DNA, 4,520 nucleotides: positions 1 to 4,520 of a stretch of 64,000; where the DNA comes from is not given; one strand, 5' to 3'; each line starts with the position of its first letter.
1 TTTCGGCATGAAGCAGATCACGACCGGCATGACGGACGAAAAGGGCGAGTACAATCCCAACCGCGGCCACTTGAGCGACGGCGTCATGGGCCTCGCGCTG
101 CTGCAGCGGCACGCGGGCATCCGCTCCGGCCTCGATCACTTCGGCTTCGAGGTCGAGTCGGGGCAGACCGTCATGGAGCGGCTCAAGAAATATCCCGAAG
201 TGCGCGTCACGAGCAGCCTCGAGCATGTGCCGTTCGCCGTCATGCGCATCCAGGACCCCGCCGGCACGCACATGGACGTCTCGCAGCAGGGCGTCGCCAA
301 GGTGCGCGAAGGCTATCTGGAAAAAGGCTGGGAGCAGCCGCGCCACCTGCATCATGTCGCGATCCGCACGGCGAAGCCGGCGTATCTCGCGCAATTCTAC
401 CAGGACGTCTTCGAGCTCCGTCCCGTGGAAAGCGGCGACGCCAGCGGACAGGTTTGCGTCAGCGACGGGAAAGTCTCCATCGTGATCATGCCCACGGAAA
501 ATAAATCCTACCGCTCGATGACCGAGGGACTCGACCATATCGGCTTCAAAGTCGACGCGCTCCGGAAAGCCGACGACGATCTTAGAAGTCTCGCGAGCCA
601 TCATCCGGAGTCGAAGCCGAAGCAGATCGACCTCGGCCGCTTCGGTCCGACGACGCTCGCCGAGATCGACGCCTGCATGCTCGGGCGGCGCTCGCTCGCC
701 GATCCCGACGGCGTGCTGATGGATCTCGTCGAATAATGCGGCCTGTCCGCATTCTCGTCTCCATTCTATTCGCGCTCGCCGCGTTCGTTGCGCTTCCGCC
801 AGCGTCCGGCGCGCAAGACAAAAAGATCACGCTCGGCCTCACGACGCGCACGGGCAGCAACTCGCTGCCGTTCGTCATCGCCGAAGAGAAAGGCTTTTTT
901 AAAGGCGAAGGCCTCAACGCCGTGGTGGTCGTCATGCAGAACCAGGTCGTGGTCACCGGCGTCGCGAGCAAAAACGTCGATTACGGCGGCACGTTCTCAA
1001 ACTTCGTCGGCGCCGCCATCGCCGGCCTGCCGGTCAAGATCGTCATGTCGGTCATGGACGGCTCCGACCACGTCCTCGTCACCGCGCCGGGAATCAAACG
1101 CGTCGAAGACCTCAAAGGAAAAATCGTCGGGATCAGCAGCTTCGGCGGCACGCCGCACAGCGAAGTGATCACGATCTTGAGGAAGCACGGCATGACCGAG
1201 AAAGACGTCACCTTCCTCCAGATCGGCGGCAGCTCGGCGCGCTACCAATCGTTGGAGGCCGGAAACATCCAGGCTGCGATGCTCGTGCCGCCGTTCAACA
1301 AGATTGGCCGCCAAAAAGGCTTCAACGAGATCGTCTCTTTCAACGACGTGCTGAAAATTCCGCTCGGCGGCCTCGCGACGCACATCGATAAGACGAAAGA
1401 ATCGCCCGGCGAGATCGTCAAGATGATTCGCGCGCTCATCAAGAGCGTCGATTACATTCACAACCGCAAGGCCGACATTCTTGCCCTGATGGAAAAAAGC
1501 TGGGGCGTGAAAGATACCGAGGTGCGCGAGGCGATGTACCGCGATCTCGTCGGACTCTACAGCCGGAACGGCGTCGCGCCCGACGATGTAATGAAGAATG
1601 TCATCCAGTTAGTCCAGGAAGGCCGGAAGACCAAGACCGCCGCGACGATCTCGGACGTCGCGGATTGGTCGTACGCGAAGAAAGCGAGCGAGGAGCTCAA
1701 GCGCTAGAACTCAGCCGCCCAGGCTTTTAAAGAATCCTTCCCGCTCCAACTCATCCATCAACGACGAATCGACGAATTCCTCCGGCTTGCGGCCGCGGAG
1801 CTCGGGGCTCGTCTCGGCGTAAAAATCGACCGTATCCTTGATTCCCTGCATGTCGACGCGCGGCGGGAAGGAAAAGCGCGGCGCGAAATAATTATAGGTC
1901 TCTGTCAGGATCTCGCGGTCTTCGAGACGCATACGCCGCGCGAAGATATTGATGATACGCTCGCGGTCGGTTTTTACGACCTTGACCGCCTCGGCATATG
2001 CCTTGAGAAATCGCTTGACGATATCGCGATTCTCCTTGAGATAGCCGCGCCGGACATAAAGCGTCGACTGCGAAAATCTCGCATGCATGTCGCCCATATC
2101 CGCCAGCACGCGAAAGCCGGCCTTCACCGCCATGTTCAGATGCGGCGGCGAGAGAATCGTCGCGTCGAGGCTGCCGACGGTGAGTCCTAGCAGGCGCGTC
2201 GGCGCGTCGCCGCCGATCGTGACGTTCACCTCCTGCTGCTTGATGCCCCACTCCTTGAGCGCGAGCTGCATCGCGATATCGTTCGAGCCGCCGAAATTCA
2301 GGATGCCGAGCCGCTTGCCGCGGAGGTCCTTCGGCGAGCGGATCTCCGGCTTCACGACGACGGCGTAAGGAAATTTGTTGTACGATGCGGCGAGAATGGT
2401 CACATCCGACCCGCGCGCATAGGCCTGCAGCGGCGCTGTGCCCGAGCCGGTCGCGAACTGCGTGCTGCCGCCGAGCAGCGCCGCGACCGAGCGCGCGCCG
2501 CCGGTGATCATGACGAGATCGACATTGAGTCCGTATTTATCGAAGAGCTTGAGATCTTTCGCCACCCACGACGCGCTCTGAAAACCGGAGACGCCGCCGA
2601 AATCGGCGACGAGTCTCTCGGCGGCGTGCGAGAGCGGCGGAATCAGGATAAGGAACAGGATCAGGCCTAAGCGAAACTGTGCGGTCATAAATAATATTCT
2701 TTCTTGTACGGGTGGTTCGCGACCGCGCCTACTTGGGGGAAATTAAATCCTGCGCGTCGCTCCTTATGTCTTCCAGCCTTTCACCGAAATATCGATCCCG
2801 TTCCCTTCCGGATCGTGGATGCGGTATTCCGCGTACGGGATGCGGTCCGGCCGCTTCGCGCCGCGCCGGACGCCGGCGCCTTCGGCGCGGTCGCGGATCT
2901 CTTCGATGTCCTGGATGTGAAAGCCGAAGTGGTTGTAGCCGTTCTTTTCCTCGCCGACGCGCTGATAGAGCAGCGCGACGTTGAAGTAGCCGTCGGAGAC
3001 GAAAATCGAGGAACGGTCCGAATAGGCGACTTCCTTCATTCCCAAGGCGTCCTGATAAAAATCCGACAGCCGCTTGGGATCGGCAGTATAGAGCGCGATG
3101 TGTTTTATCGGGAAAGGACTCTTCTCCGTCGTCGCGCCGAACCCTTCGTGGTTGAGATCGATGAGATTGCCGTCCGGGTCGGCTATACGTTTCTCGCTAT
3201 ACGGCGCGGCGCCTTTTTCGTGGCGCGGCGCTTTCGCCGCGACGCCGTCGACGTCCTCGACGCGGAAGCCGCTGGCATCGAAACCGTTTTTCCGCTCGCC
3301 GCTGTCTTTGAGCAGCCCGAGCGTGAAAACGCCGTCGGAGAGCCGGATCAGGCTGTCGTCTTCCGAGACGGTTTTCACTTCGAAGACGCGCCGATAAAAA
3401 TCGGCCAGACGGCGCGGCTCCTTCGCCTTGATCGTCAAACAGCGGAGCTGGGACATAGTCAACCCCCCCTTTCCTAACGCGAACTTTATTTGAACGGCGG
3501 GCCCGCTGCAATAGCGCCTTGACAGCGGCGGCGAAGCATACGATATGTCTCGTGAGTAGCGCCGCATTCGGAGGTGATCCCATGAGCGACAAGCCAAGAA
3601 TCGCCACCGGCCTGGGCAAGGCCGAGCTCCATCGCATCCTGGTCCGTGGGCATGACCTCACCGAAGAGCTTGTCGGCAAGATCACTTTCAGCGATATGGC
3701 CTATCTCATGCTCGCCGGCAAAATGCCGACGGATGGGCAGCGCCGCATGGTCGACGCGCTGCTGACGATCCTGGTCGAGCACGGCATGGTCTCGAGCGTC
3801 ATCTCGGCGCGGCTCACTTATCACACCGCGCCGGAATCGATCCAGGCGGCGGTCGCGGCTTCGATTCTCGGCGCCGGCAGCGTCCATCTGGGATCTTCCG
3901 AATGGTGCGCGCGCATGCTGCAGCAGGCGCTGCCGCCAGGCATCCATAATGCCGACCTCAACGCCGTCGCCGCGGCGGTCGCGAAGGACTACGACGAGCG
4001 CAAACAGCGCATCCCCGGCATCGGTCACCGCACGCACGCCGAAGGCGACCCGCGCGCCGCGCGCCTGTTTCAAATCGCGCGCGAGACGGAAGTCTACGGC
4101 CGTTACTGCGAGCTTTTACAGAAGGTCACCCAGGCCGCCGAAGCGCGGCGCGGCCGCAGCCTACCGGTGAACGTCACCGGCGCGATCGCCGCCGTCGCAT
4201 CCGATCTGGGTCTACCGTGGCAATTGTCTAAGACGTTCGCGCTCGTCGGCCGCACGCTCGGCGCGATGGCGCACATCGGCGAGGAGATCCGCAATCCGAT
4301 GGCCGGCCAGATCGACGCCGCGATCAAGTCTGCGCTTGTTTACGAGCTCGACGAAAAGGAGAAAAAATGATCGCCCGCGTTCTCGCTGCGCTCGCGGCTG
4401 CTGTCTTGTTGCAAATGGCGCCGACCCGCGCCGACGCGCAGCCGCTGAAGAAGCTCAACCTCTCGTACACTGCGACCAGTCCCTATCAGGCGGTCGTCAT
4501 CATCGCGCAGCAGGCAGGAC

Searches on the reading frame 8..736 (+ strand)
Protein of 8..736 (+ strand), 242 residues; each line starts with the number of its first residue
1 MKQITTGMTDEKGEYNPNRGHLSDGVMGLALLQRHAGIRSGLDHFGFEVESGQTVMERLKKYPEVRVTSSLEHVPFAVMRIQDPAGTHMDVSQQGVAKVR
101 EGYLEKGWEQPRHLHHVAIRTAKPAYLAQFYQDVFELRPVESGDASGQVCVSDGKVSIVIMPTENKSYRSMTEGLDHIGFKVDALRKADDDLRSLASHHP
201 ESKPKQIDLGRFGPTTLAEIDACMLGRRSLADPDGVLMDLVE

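Call 25: search_protein_families(library=pfam, proteins=[window:8-736:+], max_evalue=0.0001)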
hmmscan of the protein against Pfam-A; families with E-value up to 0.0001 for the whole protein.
window:8-736:+ (242 aa): 1 family
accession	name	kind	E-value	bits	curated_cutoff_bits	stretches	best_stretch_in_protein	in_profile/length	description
PF00903.31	Glyoxalase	-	6.8e-08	33.4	20.6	1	114-237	2-118/121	Glyoxalase/Bleomycin resistance protein/Dioxygenase superfamily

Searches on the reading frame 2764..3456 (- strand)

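Call 30: search_protein_families(library=ncbifam, proteins=[window:2764-3456:-], max_evalue=0.001)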
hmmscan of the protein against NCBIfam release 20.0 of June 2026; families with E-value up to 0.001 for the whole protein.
window:2764-3456:- (230 aa): 5 families
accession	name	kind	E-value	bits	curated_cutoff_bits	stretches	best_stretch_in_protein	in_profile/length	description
TIGR00068.2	glyox_I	equivalog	3.8e-06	26.9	120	0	164-204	78-117/143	lactoylglutathione lyase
NF050075.1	SMU1112c_YaeR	equivalog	1.3e-05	25.4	140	0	117-220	4-120/125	SMU1112c/YaeR family gloxylase I-like metalloprotein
NF000496.2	Fos_GSH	equivalog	0.00015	21.8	180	0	117-225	5-116/136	fosfomycin resistance glutathione transferase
NF000221.4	FosA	exception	0.00056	19.8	250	0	118-225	6-116/137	FosA family fosfomycin resistance glutathione transferase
NF050074.1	glyox_I_GloA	exception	0.00059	20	165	0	119-223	4-119/121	lactoylglutathione lyase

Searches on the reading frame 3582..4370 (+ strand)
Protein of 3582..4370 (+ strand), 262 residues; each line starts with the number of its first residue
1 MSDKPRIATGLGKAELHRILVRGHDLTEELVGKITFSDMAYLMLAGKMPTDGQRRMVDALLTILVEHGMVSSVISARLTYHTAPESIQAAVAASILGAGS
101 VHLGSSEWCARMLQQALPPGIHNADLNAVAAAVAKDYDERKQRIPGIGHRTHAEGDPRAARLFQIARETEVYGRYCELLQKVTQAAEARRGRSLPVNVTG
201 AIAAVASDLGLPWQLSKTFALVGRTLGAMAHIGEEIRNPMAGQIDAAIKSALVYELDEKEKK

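Call 30: search_protein_families(library=ncbifam, proteins=[window:3582-4370:+], max_evalue=0.001)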
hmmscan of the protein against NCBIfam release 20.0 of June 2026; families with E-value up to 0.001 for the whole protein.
window:3582-4370:+ (262 aa): 20 families
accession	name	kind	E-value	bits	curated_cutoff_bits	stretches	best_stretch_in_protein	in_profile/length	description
NF004868.0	PRK06224.1-5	subfamily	4.8e-88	294.6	193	1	6-256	5-256/260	citryl-CoA lyase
NF004869.0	PRK06224.1-6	subfamily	1.2e-61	208.3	212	1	9-239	7-233/263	citryl-CoA lyase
NF004867.0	PRK06224.1-4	equivalog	1.1e-56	191.8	409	1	7-256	8-254/261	citryl-CoA lyase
NF004866.0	PRK06224.1-3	subfamily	1.6e-51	175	245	1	3-236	15-244/275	citryl-CoA lyase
NF004864.0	PRK06224.1-1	equivalog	3.1e-37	128.1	261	1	11-239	21-252/278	citryl-CoA lyase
NF004865.0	PRK06224.1-2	equivalog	5.4e-28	98.2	323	1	18-235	22-242/265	citryl-CoA lyase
TIGR01800.1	cit_synth_II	subfamily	6e-17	61.5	421.3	1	41-238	154-344/368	2-methylcitrate synthase/citrate synthase II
NF009005.0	PRK12350.1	subfamily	3.5e-15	56.1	332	1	49-237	153-336/366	citrate synthase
NF010639.0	PRK14036.1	equivalog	2.1e-14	53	502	1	34-237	154-353/379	citrate synthase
NF009004.0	PRK12349.1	equivalog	6.6e-14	51.5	508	1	32-237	153-352/372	citrate synthase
NF041301.1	Cit_synth_Halo_CitZ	equivalog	7.2e-14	51.6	550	1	38-236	161-353/379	citrate synthase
NF010638.0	PRK14035.1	equivalog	4e-13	48.9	572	1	38-238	155-348/372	citrate synthase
NF010637.0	PRK14034.1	equivalog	2.9e-12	46.3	594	1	37-238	153-347/372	citrate synthase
NF004126.0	PRK05614.1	equivalog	1.3e-10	40.3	505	1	55-239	220-405/430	citrate synthase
NF041157.1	Cit_synThplmales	equivalog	1.6e-10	40.6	590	1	55-237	171-350/377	citrate synthase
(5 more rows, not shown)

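Call 31: search_solved_structures(query=window:3582-4370:+, max_evalue=0.001, show_alignments=1)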
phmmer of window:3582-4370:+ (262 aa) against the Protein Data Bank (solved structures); distinct sequences matched with E-value up to 0.001: 45.
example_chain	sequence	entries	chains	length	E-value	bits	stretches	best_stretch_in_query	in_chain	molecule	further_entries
6hxp_A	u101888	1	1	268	3.2e-44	154.5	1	9-238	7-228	Citryl-CoA lyase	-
2c6x_A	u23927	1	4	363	8e-19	71.4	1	40-248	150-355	CITRATE SYNTHASE 1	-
1iom_A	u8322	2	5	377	9.4e-14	54.8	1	43-234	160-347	CITRATE SYNTHASE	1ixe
8bei_A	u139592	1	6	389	9.7e-12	48.2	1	39-237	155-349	Citrate synthase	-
8an1_A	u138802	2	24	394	1e-11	48.1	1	39-237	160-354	Citrate synthase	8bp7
8rjk_0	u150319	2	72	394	1e-11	48.1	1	39-237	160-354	Citrate synthase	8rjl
6abv_A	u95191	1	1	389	1e-11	48.1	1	46-237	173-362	Citrate synthase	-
6abw_A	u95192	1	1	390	1.1e-11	48.1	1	46-237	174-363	Citrate synthase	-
1vgm_A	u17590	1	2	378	3.5e-11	46.4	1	43-237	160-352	378aa long hypothetical citrate synthase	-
1o7x_A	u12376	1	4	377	3.4e-10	43.2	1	43-237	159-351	CITRATE SYNTHASE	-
6abx_A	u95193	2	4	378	3.4e-10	43.2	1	34-238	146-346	Citrate synthase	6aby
1vgp_A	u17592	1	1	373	2.1e-09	40.6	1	22-238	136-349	373aa long hypothetical citrate synthase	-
8gmf_A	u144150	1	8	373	2.5e-09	40.3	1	52-237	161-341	citrate synthase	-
2p2w_A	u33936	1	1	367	2.9e-09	40.1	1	41-236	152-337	Citrate synthase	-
8gll_A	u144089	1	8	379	4.7e-09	39.4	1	55-237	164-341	citrate synthase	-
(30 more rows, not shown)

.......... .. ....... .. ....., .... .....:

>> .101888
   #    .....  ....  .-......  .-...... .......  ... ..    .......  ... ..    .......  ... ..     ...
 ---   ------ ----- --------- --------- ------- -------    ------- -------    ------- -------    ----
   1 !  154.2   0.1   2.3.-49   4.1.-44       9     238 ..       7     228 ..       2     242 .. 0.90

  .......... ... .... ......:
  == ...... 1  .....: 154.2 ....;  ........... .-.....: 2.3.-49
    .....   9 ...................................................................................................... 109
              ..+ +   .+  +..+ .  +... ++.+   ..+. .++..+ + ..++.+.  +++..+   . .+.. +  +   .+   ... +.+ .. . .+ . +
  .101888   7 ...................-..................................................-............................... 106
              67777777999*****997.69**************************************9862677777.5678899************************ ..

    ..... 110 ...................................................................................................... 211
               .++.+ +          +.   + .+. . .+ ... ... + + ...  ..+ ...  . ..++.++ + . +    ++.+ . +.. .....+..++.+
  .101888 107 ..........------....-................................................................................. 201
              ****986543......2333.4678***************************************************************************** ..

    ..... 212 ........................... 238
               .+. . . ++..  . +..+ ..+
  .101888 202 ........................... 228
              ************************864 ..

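Call 81: find_homologous_proteins(query=window:3582-4370:+, max_evalue=1e-10)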
Query window:3582-4370:+ (262 aa): 1192 proteins with E <= 1e-10 among 5348 candidates; the best 120 are listed.
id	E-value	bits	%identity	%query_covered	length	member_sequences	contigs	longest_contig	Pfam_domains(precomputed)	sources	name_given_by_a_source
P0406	1.6e-158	544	95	100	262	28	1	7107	PF00285.27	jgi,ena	jgi:citrate synthase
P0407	5.7e-149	512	88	100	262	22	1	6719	PF00285.27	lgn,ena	-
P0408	8.2e-148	509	88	100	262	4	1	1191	PF00285.27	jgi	jgi:citrate synthase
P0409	8.0e-144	495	87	100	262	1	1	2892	PF00285.27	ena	-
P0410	2.0e-141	488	86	100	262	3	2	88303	PF00285.27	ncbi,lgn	ncbi:MAG TPA: citryl-CoA lyase [Candidatus Binatia bacterium]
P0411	8.1e-139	479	84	100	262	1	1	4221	PF00285.27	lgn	-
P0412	3.8e-137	474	84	100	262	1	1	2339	PF00285.27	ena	-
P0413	3.9e-136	470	81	100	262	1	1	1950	PF00285.27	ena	-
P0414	3.9e-136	470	82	100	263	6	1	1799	PF00285.27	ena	-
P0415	3.9e-136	470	81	100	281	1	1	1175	PF00285.27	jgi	jgi:citrate synthase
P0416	6.4e-135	466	82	100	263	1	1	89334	PF00285.27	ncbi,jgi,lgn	ncbi:MAG TPA: citryl-CoA lyase [Candidatus Binatia bacterium]|jgi:citrate synthase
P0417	7.9e-135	466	80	100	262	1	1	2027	PF00285.27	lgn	-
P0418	1.0e-134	466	80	99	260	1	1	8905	PF00285.27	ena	-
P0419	1.8e-134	465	80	99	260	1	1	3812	PF00285.27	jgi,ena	-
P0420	1.8e-134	465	82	99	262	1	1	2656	PF00285.27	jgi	jgi:citrate synthase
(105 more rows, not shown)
